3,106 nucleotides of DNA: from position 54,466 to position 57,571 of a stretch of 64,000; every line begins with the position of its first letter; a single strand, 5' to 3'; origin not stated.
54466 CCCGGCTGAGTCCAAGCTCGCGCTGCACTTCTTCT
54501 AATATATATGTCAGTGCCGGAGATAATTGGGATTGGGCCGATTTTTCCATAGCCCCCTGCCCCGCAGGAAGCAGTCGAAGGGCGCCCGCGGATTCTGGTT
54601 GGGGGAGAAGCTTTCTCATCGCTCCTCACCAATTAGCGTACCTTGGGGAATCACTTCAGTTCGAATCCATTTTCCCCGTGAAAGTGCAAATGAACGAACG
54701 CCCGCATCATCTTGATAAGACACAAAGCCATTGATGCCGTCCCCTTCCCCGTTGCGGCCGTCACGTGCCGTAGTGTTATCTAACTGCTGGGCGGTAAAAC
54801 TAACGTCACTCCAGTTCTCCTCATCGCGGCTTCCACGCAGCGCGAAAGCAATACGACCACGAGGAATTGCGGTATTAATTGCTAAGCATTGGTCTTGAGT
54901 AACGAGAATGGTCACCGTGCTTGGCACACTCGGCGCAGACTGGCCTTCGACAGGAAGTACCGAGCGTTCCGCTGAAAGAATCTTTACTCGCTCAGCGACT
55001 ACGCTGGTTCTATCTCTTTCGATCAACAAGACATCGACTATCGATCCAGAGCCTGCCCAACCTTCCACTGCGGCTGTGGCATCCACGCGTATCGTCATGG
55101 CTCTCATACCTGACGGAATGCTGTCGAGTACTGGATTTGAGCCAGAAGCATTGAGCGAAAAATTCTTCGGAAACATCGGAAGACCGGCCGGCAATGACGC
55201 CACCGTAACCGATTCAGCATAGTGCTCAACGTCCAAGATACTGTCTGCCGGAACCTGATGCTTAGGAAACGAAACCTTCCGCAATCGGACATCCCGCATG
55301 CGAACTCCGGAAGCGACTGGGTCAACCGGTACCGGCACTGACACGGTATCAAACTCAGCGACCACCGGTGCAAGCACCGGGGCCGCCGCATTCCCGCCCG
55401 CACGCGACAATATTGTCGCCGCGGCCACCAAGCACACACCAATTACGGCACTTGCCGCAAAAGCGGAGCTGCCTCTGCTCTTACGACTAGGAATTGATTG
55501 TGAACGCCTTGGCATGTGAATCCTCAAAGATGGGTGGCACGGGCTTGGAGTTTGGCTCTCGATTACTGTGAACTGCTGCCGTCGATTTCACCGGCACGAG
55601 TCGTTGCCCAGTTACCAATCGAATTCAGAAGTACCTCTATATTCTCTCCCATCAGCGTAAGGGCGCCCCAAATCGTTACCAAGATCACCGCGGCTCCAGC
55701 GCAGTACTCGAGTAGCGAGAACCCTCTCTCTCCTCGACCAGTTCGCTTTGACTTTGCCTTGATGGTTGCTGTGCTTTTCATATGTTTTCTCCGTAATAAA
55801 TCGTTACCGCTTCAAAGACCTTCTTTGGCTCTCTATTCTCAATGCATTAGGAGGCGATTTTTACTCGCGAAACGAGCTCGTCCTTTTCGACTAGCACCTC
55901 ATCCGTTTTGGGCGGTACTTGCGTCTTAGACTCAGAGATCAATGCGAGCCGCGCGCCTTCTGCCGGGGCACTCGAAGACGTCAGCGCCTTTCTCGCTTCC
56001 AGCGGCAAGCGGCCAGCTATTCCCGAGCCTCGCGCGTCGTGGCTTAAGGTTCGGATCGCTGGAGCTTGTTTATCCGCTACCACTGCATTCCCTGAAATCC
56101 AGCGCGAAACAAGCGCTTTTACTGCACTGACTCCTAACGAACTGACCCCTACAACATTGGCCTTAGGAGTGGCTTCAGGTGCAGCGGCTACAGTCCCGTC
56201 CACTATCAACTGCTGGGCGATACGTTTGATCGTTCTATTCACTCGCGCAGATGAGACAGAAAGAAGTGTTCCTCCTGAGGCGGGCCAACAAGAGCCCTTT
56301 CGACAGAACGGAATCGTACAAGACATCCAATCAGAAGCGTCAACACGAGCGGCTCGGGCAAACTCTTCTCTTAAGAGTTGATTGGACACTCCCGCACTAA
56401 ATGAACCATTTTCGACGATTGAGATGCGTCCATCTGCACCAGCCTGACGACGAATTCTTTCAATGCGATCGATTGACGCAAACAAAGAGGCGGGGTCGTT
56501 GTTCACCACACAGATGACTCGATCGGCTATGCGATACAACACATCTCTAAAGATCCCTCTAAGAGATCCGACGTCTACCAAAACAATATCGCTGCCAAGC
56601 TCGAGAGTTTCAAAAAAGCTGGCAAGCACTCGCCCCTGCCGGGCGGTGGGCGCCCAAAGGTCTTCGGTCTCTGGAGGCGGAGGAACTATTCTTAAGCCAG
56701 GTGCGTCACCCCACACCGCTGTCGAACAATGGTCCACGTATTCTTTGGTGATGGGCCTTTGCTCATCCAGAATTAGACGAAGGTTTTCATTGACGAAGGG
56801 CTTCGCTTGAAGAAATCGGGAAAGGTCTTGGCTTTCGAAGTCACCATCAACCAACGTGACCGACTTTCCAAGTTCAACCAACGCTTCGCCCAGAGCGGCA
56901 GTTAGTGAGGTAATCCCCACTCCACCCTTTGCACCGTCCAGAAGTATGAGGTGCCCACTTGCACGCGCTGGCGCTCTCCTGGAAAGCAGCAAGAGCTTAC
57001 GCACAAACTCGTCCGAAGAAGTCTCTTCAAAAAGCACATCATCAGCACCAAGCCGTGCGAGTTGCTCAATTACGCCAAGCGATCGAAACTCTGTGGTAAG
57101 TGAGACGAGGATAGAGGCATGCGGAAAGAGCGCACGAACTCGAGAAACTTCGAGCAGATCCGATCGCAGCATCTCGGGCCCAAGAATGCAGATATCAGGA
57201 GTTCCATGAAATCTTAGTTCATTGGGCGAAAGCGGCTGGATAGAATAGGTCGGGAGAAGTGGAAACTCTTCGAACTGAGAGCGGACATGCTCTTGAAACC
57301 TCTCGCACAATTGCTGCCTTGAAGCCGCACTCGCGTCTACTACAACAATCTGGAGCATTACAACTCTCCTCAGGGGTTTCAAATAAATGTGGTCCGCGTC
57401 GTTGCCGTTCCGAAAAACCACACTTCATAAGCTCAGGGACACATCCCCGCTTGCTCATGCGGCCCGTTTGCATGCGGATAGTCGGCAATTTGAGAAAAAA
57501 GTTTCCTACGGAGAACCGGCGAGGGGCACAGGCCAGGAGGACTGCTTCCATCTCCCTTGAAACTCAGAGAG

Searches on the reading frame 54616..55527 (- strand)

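Call 29: search_protein_families(library=pfam, proteins=[window:54616-55527:-], max_evalue=0.0001)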
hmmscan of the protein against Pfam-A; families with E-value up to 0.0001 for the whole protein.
window:54616-55527:- (303 aa): 1 family
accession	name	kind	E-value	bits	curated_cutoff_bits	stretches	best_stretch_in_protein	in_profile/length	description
PF16976.10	RcpC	-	1.5e-12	47.9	28.8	1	136-231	6-114/114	Flp pilus assembly protein RcpC/CpaB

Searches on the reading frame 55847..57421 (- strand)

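Call 29: search_protein_families(library=pfam, proteins=[window:55847-57421:-], max_evalue=0.0001)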
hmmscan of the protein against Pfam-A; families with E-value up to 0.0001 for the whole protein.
window:55847-57421:- (524 aa): 4 families
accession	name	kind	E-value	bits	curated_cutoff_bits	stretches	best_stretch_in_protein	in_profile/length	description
PF06564.18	CBP_BcsQ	-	2.2e-07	31.1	21.3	1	158-211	3-54/234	Cellulose biosynthesis protein BcsQ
PF01656.29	CbiA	-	2.8e-06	27.7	25.4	1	163-309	5-82/125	CobQ/CobB/MinD/ParA nucleotide binding domain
PF13614.12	AAA_31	-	7.1e-06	26.5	27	1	159-313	4-154/177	AAA domain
PF10609.15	ParA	-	6.7e-05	22.9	27.1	0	157-233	4-77/246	NUBPL iron-transfer P-loop NTPase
